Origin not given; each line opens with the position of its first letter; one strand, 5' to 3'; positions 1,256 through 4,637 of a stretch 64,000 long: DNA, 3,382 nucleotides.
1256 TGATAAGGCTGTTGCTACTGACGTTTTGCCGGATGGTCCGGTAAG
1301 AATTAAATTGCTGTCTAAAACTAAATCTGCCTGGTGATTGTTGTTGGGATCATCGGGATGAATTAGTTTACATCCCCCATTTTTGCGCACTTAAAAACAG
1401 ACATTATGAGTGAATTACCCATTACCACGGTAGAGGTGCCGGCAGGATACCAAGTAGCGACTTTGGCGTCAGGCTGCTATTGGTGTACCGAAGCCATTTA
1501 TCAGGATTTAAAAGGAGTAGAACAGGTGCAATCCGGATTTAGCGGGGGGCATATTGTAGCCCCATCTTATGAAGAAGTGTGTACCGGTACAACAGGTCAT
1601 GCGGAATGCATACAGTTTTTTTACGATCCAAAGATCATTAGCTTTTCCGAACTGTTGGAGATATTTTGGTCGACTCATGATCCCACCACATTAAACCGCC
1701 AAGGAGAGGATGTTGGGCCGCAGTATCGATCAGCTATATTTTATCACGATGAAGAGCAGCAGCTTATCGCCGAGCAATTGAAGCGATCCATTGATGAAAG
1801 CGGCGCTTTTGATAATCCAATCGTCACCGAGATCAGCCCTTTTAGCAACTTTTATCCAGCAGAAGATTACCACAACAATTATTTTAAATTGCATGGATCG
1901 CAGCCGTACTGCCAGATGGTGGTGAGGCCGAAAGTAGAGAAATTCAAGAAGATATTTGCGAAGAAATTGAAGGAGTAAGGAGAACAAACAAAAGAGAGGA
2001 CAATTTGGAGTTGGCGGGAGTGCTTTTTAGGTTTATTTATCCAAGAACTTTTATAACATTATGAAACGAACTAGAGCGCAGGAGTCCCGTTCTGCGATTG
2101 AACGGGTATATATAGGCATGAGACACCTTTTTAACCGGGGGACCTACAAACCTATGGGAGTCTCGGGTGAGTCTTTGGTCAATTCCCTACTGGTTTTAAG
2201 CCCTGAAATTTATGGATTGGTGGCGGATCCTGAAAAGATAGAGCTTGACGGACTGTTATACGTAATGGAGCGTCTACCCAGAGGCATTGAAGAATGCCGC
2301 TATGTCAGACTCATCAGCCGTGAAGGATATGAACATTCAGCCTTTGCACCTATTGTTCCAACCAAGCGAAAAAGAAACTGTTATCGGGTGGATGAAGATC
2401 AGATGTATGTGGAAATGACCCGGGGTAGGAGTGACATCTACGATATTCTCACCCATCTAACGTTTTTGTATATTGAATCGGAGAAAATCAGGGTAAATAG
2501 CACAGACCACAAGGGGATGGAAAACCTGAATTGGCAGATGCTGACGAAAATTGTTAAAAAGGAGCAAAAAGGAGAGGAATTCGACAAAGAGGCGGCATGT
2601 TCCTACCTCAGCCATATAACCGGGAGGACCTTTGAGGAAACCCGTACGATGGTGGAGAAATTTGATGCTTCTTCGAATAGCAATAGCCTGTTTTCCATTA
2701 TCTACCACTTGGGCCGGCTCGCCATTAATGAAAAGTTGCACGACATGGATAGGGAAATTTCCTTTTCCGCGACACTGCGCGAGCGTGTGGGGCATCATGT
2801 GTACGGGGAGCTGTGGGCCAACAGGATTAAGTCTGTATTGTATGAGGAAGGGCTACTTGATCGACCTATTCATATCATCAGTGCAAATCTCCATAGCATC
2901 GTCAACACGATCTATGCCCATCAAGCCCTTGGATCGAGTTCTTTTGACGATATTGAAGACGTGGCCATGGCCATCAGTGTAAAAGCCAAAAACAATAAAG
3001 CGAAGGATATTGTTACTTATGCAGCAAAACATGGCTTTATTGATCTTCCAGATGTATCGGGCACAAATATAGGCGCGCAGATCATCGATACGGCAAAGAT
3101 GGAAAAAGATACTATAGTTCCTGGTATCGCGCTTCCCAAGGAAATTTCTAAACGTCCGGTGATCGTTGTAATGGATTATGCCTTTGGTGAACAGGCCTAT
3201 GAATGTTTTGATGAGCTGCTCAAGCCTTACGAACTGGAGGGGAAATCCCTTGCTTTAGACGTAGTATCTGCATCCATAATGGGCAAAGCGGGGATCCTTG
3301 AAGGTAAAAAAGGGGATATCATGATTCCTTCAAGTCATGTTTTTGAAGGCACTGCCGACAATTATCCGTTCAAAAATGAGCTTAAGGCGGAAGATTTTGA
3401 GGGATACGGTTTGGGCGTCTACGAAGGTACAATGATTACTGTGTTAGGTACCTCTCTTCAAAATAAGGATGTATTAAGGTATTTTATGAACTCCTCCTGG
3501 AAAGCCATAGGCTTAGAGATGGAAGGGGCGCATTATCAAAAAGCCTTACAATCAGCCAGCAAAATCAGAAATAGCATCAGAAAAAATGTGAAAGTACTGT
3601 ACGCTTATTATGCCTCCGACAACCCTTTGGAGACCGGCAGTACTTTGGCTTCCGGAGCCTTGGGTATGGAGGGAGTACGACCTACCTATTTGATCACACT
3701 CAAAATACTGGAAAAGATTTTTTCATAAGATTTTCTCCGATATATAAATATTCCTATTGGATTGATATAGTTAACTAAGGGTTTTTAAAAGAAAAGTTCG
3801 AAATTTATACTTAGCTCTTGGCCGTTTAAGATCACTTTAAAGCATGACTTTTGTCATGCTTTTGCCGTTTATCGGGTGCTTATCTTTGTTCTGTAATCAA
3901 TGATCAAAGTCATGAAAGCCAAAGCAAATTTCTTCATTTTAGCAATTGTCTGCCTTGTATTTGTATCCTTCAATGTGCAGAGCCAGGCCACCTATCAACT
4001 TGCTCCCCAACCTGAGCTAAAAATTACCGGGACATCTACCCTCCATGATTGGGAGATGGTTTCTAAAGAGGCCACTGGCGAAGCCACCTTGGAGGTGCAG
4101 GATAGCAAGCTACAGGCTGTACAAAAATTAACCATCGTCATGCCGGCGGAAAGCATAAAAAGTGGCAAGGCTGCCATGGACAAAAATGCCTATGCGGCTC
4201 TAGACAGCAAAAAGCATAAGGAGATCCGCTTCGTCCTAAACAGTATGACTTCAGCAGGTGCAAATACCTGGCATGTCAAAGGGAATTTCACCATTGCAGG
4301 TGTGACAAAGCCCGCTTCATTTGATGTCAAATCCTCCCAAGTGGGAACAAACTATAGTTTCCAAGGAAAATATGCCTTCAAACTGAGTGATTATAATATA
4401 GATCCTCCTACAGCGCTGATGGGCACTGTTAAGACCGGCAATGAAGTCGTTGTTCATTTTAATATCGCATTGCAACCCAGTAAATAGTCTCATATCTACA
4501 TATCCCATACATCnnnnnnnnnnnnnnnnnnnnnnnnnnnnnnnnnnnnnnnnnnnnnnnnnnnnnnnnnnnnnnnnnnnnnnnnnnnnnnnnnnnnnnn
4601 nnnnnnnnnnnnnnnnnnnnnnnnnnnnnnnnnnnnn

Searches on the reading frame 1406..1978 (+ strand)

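Call 54: search_protein_families(library=pfam, proteins=[window:1406-1978:+], max_evalue=0.0001)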
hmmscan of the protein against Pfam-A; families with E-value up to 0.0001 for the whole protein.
window:1406-1978:+ (190 aa): 1 family
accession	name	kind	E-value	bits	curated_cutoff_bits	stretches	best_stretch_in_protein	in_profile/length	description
PF01625.27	PMSR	-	1.5e-63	214.1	23.7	1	18-170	2-153/153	Peptide methionine sulfoxide reductase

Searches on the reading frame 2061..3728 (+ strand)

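Call 54: search_protein_families(library=pfam, proteins=[window:2061-3728:+], max_evalue=0.0001)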
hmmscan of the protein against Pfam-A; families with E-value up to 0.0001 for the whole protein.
window:2061-3728:+ (555 aa): 1 family
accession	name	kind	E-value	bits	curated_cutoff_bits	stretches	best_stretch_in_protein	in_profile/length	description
PF21850.2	DUF6909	-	2.6e-64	217.9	27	2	310-555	286-535/535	Family of unknown function (DUF6909)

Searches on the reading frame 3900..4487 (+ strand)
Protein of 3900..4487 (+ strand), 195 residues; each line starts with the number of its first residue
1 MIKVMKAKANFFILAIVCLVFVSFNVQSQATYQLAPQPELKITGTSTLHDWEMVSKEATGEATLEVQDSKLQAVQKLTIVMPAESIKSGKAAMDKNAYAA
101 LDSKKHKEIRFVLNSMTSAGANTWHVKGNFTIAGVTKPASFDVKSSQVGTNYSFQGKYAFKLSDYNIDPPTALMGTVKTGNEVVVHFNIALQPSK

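Call 54: search_protein_families(library=pfam, proteins=[window:3900-4487:+], max_evalue=0.0001)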
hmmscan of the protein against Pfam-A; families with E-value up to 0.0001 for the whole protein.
window:3900-4487:+ (195 aa): 1 family
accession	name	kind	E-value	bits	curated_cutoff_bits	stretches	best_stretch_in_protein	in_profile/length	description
PF04264.18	YceI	-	1.4e-18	68.2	23.7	1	58-190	22-149/150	YceI-like domain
